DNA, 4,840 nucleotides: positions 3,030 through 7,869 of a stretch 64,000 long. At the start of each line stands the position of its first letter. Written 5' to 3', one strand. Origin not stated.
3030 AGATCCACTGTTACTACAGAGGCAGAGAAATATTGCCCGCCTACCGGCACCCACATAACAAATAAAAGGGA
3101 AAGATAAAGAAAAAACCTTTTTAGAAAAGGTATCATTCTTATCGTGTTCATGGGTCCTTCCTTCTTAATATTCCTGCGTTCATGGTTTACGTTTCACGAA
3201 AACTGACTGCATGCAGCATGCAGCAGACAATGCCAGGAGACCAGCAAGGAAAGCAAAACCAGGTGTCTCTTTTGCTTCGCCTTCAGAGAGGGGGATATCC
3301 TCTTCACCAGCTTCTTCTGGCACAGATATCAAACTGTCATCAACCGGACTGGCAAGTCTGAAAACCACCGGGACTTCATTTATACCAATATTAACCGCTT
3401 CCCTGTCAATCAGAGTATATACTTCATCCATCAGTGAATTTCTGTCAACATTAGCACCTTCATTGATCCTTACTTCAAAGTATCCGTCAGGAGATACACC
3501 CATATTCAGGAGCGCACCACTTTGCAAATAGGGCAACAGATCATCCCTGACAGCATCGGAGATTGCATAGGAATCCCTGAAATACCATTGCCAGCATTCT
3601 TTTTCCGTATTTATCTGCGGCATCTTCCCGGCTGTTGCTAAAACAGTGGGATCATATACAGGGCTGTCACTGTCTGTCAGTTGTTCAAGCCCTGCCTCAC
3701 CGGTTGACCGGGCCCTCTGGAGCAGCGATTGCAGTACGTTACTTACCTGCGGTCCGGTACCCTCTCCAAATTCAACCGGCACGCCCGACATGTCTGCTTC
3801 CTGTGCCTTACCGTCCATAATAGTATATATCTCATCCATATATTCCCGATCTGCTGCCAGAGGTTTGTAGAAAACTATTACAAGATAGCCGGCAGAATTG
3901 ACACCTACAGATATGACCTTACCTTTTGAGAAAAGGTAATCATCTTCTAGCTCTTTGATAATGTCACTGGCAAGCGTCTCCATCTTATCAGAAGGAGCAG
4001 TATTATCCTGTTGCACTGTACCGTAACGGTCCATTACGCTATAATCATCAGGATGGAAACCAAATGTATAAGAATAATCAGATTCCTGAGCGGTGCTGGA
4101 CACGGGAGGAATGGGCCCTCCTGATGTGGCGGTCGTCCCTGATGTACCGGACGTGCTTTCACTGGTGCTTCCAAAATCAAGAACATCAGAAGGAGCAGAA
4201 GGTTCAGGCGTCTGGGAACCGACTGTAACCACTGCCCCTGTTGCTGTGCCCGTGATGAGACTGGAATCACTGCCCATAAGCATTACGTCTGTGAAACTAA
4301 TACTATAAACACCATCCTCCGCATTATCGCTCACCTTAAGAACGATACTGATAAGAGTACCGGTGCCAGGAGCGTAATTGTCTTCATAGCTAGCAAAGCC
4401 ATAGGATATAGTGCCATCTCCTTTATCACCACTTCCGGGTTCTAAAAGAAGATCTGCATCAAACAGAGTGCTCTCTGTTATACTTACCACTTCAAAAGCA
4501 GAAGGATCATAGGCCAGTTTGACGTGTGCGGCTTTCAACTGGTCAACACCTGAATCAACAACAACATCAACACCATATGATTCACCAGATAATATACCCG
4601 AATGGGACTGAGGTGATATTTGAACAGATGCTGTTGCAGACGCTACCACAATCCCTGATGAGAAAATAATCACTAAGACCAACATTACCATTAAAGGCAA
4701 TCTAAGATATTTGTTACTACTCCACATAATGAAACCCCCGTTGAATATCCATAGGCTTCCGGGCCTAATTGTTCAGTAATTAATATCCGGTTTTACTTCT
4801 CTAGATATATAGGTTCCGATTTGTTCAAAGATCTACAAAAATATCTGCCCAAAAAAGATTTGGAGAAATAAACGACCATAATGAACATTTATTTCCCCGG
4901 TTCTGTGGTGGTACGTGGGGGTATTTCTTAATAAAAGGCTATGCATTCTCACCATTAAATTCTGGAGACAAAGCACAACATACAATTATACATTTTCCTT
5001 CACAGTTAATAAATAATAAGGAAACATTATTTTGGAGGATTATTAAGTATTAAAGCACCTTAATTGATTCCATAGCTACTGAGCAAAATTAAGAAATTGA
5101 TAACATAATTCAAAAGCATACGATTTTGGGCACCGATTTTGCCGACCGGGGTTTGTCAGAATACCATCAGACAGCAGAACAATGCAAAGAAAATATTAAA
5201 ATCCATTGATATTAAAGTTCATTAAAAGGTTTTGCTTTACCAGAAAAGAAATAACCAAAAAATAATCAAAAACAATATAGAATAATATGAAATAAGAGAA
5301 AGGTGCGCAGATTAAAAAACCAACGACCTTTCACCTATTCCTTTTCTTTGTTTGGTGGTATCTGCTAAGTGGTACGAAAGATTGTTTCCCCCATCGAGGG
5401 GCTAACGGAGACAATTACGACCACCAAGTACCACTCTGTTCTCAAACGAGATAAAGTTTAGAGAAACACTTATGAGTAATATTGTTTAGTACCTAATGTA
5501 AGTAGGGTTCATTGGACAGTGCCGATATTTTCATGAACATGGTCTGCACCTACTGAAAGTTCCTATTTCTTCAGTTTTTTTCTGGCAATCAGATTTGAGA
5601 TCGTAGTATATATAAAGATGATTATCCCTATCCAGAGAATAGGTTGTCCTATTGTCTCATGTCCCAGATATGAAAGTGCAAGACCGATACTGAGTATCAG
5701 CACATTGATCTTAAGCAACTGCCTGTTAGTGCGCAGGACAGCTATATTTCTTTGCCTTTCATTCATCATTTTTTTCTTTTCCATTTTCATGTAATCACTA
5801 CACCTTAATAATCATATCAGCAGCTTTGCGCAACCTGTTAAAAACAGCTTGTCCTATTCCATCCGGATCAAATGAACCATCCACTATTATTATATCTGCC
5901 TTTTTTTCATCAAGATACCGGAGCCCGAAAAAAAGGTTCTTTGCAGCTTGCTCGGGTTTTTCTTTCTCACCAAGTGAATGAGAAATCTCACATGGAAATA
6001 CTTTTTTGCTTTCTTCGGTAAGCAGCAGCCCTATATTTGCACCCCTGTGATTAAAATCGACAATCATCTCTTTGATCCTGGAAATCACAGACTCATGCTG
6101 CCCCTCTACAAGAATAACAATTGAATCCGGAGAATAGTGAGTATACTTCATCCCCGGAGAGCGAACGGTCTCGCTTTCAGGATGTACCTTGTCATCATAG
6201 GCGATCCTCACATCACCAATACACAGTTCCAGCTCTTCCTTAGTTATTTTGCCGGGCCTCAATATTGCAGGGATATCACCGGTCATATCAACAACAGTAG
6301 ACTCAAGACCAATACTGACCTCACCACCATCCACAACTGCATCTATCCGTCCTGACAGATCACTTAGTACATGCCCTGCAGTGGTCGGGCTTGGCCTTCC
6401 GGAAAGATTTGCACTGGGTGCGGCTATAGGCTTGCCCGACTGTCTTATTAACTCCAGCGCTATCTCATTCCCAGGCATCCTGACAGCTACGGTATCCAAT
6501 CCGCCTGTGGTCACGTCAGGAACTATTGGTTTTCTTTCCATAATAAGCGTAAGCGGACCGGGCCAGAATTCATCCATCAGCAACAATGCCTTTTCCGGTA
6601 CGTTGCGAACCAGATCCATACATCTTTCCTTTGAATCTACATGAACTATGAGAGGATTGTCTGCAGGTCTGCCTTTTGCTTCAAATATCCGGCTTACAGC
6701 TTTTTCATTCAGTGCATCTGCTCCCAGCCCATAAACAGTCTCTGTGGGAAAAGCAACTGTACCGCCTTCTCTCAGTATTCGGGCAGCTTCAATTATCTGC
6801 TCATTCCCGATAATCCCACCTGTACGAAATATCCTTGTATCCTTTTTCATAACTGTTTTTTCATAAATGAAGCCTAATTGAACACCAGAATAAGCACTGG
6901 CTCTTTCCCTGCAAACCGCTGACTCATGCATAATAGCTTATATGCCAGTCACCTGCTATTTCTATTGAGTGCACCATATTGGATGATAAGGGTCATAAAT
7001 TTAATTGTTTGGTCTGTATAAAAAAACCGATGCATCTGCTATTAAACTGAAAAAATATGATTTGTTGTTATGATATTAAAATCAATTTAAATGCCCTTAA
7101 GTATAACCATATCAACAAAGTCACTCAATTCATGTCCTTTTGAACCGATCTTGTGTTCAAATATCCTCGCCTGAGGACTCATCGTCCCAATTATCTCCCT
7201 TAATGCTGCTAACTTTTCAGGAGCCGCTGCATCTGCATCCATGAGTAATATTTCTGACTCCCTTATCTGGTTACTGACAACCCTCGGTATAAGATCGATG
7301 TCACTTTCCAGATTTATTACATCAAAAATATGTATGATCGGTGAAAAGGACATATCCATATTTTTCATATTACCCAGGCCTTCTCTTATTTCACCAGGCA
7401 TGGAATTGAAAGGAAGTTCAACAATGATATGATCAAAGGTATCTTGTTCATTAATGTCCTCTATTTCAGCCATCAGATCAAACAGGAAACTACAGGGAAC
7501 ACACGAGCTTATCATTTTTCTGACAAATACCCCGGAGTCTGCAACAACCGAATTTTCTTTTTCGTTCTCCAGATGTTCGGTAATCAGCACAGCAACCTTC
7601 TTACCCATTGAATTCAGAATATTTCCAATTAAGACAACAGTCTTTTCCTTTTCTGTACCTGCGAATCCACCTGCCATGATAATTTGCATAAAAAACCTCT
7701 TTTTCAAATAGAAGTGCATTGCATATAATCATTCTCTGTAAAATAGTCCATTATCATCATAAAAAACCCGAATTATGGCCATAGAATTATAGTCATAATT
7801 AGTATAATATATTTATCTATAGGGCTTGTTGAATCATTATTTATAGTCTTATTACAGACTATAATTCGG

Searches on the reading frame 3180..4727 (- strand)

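Call 59: search_protein_families(library=pfam, proteins=[window:3180-4727:-], max_evalue=0.00001)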
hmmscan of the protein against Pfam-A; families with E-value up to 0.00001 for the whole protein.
window:3180-4727:- (515 aa): 1 family
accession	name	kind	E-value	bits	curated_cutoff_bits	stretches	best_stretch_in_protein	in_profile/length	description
PF00963.24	Cohesin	-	1.2e-11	45.4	24.1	1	37-161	3-130/139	Cohesin domain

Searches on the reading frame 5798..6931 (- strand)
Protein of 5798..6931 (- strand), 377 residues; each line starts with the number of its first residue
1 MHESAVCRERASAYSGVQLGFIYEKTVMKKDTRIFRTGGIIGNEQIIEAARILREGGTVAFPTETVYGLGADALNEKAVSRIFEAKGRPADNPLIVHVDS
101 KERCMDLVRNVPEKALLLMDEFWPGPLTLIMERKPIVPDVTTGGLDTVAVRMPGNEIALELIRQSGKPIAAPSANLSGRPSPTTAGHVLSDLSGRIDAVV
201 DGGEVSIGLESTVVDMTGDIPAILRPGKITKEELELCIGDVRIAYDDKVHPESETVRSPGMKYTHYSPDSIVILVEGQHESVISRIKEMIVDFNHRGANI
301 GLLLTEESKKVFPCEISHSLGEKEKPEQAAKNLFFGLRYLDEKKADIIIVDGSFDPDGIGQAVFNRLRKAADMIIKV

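Call 59: search_protein_families(library=pfam, proteins=[window:5798-6931:-], max_evalue=0.00001)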
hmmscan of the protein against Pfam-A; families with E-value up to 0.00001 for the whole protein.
window:5798-6931:- (377 aa): 2 families
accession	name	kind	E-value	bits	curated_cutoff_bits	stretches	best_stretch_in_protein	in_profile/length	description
PF01300.24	Sua5_yciO_yrdC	-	8.9e-63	211.4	25.1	1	52-227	2-178/178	Telomere recombination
PF03481.19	Sua5_C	-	2.5e-32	112.7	22.9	1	229-371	1-135/136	Threonylcarbamoyl-AMP synthase, C-terminal domain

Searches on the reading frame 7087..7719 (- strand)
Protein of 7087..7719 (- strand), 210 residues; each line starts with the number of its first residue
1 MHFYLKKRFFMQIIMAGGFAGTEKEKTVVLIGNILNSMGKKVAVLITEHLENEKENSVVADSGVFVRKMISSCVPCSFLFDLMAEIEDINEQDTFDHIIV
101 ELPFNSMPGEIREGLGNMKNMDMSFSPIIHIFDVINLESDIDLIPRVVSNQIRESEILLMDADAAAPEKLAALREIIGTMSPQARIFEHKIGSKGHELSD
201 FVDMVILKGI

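Call 59: search_protein_families(library=pfam, proteins=[window:7087-7719:-], max_evalue=0.00001)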
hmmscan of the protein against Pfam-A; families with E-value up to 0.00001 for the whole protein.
window:7087-7719:- (210 aa): 1 family
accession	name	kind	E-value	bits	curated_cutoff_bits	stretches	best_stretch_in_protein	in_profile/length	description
PF02492.25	cobW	-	1.4e-14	54.5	20.7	1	15-187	4-179/180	CobW/HypB/UreG, nucleotide-binding domain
